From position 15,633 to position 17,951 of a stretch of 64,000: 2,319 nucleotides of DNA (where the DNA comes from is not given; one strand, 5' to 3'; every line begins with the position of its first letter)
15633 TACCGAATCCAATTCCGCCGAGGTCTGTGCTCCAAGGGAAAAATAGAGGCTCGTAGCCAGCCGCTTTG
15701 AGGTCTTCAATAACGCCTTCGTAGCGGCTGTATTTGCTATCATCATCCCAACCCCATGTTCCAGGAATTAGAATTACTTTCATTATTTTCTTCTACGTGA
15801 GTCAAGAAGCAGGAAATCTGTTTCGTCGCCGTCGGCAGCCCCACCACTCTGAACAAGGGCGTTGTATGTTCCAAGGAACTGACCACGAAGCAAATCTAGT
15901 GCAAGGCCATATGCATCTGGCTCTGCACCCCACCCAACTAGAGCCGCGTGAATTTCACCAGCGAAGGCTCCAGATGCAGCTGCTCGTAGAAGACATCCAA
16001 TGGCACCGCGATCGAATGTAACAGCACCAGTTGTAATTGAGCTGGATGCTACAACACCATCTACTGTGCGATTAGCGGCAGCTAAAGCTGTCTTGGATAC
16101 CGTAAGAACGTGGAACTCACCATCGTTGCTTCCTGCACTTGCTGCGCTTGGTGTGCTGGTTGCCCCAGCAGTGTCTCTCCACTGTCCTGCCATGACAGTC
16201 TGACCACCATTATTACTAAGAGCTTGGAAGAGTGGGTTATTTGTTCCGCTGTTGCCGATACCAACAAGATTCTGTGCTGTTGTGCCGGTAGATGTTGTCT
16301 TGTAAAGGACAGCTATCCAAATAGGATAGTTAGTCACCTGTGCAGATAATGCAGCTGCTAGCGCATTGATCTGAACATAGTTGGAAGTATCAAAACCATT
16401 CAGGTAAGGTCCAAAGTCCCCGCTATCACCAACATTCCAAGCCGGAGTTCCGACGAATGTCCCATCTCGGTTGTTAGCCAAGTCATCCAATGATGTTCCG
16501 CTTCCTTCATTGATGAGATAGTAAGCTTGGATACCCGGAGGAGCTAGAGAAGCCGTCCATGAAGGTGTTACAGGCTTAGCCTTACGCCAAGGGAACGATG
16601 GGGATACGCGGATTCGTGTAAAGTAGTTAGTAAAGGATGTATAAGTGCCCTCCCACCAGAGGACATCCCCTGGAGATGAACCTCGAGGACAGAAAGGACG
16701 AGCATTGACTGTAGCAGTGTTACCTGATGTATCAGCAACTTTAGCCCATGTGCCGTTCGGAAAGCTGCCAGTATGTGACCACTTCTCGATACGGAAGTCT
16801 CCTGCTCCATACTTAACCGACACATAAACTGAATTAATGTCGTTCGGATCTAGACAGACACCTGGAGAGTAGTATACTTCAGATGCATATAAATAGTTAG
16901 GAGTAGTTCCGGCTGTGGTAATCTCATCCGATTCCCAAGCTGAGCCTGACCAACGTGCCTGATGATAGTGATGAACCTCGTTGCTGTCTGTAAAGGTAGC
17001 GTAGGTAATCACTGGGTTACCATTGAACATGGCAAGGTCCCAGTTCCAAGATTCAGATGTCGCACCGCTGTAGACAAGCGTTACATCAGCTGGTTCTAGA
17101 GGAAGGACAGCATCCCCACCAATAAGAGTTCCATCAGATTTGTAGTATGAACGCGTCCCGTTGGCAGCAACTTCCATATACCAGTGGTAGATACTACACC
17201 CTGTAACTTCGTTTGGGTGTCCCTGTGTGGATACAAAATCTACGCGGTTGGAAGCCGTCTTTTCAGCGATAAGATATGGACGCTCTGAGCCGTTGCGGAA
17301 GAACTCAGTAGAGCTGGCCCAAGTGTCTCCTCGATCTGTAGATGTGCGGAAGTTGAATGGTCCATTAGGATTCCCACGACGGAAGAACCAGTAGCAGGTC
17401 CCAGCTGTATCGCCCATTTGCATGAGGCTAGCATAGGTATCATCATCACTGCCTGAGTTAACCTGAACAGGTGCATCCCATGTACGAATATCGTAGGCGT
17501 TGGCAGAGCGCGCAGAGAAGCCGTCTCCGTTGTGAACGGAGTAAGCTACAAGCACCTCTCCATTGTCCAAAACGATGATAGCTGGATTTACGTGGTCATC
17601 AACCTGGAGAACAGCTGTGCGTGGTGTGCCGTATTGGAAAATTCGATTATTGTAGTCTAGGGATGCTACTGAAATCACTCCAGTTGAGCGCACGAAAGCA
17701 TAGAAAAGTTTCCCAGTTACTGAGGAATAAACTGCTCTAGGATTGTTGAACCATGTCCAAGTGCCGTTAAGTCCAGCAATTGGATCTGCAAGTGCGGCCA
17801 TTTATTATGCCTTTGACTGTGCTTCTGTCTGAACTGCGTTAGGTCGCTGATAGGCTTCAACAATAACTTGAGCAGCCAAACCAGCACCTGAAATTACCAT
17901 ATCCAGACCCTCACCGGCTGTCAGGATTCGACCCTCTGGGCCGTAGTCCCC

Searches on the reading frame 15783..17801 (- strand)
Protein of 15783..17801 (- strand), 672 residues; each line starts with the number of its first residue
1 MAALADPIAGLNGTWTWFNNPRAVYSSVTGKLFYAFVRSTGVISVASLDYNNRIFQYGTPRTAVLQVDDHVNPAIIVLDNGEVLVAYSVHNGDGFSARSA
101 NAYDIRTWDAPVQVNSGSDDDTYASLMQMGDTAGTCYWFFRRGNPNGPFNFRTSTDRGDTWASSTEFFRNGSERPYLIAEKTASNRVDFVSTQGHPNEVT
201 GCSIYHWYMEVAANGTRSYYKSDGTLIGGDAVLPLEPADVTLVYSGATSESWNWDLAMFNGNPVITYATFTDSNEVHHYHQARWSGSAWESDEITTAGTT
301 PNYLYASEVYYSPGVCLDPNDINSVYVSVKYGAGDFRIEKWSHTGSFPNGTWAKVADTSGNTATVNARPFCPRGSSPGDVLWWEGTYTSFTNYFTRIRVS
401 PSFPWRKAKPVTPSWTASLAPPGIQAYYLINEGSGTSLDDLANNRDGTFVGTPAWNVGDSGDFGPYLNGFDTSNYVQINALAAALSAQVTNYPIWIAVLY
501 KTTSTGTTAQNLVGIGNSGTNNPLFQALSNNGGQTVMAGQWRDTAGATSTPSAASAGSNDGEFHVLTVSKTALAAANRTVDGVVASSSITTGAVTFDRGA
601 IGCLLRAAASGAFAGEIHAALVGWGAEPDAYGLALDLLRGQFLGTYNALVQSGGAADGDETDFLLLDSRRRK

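Call 82: search_protein_families(library=pfam, proteins=[window:15783-17801:-], max_evalue=0.001)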
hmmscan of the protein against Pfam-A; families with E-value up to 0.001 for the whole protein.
window:15783-17801:- (672 aa): 1 family
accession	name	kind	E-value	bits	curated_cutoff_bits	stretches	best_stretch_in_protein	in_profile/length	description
PF15892.11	BNR_4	-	2.2e-20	73.6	27.3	1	33-295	3-270/272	BNR repeat-containing family member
